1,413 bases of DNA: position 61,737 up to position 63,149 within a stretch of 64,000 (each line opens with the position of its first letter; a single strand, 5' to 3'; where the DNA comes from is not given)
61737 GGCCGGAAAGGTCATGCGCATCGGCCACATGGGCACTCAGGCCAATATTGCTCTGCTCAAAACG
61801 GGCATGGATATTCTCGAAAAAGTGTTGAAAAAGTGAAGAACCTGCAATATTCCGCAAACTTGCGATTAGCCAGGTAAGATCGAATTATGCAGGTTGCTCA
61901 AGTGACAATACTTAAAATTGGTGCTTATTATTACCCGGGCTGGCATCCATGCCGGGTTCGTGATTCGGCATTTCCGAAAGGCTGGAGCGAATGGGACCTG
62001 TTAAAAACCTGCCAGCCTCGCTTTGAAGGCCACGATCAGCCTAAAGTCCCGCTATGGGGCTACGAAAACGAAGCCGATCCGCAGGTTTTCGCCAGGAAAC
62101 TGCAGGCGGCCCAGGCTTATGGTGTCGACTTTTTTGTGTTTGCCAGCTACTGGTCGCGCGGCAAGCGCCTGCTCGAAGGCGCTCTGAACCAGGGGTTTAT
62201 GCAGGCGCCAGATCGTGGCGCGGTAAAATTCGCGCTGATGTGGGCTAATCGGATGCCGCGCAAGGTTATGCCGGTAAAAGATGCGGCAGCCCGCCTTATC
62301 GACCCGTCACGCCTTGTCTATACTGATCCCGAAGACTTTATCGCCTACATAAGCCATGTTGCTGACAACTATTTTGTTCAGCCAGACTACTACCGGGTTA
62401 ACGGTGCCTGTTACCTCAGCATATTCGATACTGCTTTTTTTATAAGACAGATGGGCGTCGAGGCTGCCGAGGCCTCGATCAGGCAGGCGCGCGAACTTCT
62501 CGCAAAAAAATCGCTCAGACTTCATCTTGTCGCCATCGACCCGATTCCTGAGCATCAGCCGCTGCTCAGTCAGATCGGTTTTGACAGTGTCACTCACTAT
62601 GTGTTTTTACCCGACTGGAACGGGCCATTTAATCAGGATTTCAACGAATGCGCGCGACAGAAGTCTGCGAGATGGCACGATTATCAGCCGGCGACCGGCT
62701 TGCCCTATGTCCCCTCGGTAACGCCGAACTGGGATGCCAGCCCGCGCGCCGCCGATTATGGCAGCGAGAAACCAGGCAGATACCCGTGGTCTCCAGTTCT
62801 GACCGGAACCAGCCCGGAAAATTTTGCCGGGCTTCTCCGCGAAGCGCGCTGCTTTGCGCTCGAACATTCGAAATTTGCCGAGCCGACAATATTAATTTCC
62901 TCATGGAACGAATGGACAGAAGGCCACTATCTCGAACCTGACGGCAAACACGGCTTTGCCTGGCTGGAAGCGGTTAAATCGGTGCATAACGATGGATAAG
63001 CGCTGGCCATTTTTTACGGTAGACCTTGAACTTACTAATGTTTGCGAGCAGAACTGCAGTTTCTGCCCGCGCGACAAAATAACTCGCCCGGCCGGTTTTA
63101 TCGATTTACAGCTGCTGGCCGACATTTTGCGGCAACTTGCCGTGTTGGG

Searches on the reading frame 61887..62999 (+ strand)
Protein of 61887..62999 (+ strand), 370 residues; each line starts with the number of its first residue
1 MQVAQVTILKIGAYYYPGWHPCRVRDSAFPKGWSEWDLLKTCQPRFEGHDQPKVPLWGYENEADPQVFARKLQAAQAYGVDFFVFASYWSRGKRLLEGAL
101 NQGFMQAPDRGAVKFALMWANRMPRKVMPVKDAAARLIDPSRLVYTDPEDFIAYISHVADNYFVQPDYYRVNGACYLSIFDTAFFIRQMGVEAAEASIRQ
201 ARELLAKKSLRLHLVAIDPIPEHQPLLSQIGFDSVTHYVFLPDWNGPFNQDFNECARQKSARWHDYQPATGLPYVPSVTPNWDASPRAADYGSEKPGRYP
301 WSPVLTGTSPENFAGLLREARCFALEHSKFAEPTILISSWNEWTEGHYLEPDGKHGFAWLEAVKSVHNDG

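Call 87: find_encoding_contigs(protein=window:61887-62999:+, flank=10000, max_places=1)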
Protein window:61887-62999:+ (370 aa): 13 contigs read that carry it; 1 place shown.
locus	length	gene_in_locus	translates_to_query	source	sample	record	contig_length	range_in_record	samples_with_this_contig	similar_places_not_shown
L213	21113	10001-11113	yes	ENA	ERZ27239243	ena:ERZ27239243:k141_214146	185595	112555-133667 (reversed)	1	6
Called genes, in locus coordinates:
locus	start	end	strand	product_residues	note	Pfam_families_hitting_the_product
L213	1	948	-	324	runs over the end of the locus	PF03009:GDPD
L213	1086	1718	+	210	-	PF00574:CLP_protease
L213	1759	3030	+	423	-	PF13548:DUF4126, PF01553:Acyltransferase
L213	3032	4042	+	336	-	-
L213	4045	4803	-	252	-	-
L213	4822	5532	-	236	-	-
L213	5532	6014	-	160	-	PF01584:CheW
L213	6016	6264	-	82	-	PF06803:DUF1232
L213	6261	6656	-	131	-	PF00383:dCMP_cyt_deam_1, PF08211:dCMP_cyt_deam_2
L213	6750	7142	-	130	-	PF00380:Ribosomal_S9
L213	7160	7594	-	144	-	PF00572:Ribosomal_L13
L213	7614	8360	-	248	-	PF01416:PseudoU_synth_1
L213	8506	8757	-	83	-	-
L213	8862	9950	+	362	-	PF00266:Aminotran_5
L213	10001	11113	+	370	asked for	PF14307:Glyco_tran_WbsX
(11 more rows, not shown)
